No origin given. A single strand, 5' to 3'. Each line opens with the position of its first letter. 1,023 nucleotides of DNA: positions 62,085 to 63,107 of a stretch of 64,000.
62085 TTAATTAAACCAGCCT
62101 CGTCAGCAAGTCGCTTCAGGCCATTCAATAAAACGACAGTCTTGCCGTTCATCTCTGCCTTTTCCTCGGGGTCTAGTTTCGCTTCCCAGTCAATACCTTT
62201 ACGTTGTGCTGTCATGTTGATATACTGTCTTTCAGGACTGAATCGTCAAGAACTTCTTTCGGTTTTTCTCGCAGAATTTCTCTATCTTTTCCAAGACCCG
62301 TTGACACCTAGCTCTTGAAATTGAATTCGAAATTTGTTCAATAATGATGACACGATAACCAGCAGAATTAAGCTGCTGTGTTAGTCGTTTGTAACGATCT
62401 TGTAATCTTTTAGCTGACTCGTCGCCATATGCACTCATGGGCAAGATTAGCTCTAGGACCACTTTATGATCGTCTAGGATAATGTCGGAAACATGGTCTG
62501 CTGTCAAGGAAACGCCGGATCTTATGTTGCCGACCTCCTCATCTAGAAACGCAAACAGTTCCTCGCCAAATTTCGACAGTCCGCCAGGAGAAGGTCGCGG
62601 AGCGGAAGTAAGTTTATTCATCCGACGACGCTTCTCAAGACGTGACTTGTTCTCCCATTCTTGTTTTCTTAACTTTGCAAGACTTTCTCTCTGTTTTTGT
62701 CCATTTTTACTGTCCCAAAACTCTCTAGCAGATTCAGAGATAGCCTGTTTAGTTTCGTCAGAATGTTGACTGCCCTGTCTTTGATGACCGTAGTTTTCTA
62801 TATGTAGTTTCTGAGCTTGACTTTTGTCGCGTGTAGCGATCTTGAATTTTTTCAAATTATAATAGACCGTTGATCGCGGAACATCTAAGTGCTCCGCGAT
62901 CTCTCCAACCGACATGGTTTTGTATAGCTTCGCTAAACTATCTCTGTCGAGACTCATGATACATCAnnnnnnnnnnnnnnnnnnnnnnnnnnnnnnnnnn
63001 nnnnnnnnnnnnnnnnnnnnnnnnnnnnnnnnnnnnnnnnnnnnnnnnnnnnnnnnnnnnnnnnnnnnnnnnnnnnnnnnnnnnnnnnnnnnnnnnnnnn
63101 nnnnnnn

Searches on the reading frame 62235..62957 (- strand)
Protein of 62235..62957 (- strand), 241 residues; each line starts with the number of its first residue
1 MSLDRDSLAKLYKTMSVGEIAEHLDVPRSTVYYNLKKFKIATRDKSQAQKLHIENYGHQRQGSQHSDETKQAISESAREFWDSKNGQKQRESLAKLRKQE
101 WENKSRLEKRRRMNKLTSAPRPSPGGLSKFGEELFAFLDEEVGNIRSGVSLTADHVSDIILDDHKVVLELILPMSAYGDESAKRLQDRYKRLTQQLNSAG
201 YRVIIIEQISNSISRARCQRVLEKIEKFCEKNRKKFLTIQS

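Call 20: search_protein_families(library=pfam, max_evalue=0.001, proteins=[window:62235-62957:-])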
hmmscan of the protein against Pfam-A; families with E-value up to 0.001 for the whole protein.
window:62235-62957:- (241 aa): 5 families
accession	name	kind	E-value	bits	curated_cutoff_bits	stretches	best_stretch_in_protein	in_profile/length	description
PF12840.13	HTH_20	-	1.8e-06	28.3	27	1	14-37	18-41/51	Helix-turn-helix domain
PF01022.26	HTH_5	-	0.00034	20.9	22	0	8-37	11-38/47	Bacterial regulatory protein, arsR family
PF13384.12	HTH_23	-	0.00034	20.8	24.6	1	10-38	12-41/50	Homeodomain-like domain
PF01978.25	TrmB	-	0.00048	20.4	25.6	0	12-37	20-45/68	Sugar-specific transcriptional regulator TrmB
PF09339.16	HTH_IclR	-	0.00067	19.8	22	0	8-33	12-37/52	IclR helix-turn-helix domain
